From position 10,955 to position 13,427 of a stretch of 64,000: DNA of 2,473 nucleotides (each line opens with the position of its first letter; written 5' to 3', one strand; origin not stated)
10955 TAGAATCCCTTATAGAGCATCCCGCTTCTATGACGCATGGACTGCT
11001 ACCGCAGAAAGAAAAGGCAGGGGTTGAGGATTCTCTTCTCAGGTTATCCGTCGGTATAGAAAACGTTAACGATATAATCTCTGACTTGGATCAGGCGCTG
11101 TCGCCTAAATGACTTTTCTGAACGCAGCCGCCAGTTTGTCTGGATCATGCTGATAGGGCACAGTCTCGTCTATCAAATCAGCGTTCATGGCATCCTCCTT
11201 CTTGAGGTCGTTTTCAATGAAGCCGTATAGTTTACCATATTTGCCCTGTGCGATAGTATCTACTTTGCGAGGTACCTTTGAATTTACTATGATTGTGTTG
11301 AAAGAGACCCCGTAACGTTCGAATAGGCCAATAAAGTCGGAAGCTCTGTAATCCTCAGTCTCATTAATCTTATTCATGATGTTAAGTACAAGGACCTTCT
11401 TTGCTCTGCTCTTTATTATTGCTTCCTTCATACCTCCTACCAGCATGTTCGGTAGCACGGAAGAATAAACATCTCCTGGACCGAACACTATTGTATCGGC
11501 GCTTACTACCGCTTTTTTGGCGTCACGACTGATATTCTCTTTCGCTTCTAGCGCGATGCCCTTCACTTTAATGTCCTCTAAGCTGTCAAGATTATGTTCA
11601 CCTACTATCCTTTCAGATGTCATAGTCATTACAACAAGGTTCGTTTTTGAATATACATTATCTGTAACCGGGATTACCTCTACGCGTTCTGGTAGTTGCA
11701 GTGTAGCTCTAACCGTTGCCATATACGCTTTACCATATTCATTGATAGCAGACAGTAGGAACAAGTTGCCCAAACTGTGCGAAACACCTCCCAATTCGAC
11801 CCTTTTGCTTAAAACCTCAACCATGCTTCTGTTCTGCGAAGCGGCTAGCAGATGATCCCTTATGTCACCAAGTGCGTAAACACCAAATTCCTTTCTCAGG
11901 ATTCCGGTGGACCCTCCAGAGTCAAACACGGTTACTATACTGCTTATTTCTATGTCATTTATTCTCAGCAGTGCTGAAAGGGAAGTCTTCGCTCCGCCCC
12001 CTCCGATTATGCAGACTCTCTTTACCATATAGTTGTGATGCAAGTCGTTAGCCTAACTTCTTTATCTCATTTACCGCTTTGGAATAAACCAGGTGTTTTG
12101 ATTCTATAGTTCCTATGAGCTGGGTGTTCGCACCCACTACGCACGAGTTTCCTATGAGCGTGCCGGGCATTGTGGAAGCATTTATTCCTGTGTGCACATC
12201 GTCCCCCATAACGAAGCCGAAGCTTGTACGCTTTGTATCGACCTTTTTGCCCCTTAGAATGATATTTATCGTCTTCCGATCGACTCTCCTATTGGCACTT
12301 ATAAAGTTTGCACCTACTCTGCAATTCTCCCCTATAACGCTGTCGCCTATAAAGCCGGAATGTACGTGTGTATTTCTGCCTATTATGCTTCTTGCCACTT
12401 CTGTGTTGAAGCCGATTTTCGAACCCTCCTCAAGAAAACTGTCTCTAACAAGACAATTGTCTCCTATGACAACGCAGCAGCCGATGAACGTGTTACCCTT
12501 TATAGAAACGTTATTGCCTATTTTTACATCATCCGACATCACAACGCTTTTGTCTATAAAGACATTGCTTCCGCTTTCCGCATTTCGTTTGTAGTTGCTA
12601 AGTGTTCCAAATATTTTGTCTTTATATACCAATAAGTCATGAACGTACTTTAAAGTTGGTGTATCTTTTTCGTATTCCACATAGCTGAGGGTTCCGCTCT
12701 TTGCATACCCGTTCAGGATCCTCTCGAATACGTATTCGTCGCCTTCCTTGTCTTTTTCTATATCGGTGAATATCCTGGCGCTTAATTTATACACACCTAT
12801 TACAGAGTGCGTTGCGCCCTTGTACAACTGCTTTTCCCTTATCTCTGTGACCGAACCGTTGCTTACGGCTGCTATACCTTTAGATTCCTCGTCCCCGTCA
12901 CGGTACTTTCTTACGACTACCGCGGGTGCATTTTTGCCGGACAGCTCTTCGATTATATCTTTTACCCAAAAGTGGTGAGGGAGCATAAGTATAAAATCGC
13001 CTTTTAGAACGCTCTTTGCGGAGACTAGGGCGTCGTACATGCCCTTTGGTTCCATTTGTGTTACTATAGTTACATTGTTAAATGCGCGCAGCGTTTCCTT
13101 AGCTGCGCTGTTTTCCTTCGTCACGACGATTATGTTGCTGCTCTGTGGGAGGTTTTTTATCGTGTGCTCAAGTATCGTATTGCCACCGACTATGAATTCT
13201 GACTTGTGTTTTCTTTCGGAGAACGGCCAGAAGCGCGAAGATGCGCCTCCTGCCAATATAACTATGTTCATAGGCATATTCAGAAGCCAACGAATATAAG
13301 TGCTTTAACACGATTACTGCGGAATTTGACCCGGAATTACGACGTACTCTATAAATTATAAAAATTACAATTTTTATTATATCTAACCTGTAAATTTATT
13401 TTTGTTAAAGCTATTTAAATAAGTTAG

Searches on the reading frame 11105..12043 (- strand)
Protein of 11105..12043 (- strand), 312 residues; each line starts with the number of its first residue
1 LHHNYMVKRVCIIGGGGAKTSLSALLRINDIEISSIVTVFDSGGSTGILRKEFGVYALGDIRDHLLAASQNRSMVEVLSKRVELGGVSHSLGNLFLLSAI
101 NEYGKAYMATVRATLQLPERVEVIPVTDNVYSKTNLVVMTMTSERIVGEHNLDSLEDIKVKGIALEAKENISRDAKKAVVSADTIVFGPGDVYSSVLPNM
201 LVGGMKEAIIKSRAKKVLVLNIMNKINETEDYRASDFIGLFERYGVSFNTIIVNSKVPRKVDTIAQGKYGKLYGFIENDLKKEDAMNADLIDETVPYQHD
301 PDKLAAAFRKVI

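Call 10: search_protein_families(library=pfam, proteins=[window:11105-12043:-], max_evalue=0.0001)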
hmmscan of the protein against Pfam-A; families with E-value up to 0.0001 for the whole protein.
window:11105-12043:- (312 aa): 1 family
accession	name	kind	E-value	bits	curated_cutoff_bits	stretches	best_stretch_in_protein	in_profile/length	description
PF01933.23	CofD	-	3.7e-45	154.8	30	1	10-261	2-258/290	2-phospho-L-lactate transferase CofD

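Call 76: search_protein_families(library=ncbifam, proteins=[window:11105-12043:-], max_evalue=0.00001)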
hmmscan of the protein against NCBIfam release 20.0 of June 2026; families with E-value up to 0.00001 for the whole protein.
window:11105-12043:- (312 aa): 2 families
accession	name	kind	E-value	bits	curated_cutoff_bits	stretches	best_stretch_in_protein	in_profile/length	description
TIGR01826.1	CofD_related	subfamily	3.4e-50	171.3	196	1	10-311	1-308/310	uridine diphosphate-N-acetylglucosamine-binding protein YvcK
TIGR04357.1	CofD_rel_GAK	hypoth_equivalog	3.1e-20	72.9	340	2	9-72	3-66/368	GAK system CofD-like protein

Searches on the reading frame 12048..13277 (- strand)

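Call 10: search_protein_families(library=pfam, proteins=[window:12048-13277:-], max_evalue=0.0001)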
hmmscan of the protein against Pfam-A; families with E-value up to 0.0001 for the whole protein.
window:12048-13277:- (409 aa): 5 families
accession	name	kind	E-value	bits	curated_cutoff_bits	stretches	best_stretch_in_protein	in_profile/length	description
PF00132.30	Hexapep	-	2e-16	59.3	27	1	236-266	5-35/36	Bacterial transferase hexapeptide (six repeats)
PF00483.29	NTP_transferase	-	1.9e-15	57.6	21.2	1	6-183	3-201/245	Nucleotidyl transferase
PF25084.1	LbH_EIF2B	-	1.6e-12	47.8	54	1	233-308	10-84/105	EIF2B subunit epsilon LbH domain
PF12804.13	NTP_transf_3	-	5.4e-10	40.1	27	1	6-100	2-93/160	MobA-like NTP transferase domain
PF14602.12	Hexapep_2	-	1.2e-05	25.4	27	0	358-385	5-30/34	Hexapeptide repeat of succinyl-transferase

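Call 76: search_protein_families(library=ncbifam, proteins=[window:12048-13277:-], max_evalue=0.00001)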
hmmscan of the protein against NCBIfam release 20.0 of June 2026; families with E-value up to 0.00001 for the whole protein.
window:12048-13277:- (409 aa): 24 families
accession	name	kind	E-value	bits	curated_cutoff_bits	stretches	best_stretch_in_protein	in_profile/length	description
TIGR03992.1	Arch_glmU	subfamily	2.5e-63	214.3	292.1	1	3-384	1-390/393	bifunctional sugar-1-phosphate nucleotidylyltransferase/acetyltransferase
NF041173.1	Sug_nt_acttase_Thmprot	equivalog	5.1e-47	160.7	600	1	3-378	1-384/405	bifunctional sugar-1-phosphate nucleotidylyltransferase/acetyltransferase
TIGR03991.1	alt_bact_glmU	hypoth_equivalog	1.5e-19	70.6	225.3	1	245-381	202-338/394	UDP-N-acetylglucosamine diphosphorylase/glucosamine-1-phosphate N-acetyltransferase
TIGR01173.1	glmU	equivalog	2.5e-17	62.9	366.85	1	3-305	1-323/452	bifunctional UDP-N-acetylglucosamine diphosphorylase/glucosamine-1-phosphate N-acetyltransferase GlmU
TIGR01208.1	rmlA_long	equivalog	2.7e-15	56.1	320.25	1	6-324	3-334/353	glucose-1-phosphate thymidylyltransferase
NF010933.0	PRK14353.1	equivalog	3e-13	49.2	505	1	3-150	6-160/453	bifunctional UDP-N-acetylglucosamine diphosphorylase/glucosamine-1-phosphate N-acetyltransferase GlmU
NF041313.1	UDPGP_AglF_Halo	equivalog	3e-12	46.5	400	1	3-178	1-187/234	UTP--glucose-1-phosphate uridylyltransferase AglF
NF010934.1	PRK14354.1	equivalog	6.2e-12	44.8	450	1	237-398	255-416/447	bifunctional UDP-N-acetylglucosamine diphosphorylase/glucosamine-1-phosphate N-acetyltransferase GlmU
NF010932.0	PRK14352.1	equivalog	2.1e-11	43.1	611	0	239-305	268-333/488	bifunctional UDP-N-acetylglucosamine diphosphorylase/glucosamine-1-phosphate N-acetyltransferase GlmU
NF052502.1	man1P_GTase_Rv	exception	7.5e-11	41.5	440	1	4-324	2-327/352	mannose-1-phosphate guanylyltransferase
NF007240.0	PRK09677.1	equivalog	2e-10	40.5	243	0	305-401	78-177/192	putative lipopolysaccharide biosynthesis O-acetyl transferase WbbJ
NF010940.0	PRK14360.1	equivalog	2.2e-10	39.7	602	1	227-387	281-440/452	bifunctional UDP-N-acetylglucosamine diphosphorylase/glucosamine-1-phosphate N-acetyltransferase GlmU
TIGR01853.1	lipid_A_lpxD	equivalog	5.4e-09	35.4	242.5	1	230-347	102-228/325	UDP-3-O-(3-hydroxymyristoyl)glucosamine N-acyltransferase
NF002060.0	PRK00892.1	subfamily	5.8e-09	35.5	207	1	231-300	112-183/345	UDP-3-O-(3-hydroxymyristoyl)glucosamine N-acyltransferase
NF041135.1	IPPtranDIPPsyn_Thcocales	equivalog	5.9e-09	35.4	580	1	3-180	1-178/419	bifunctional L-myo-inositol-1-phosphate cytidylyltransferase/CDP-L-myo-inositol myo-inositolphosphotransferase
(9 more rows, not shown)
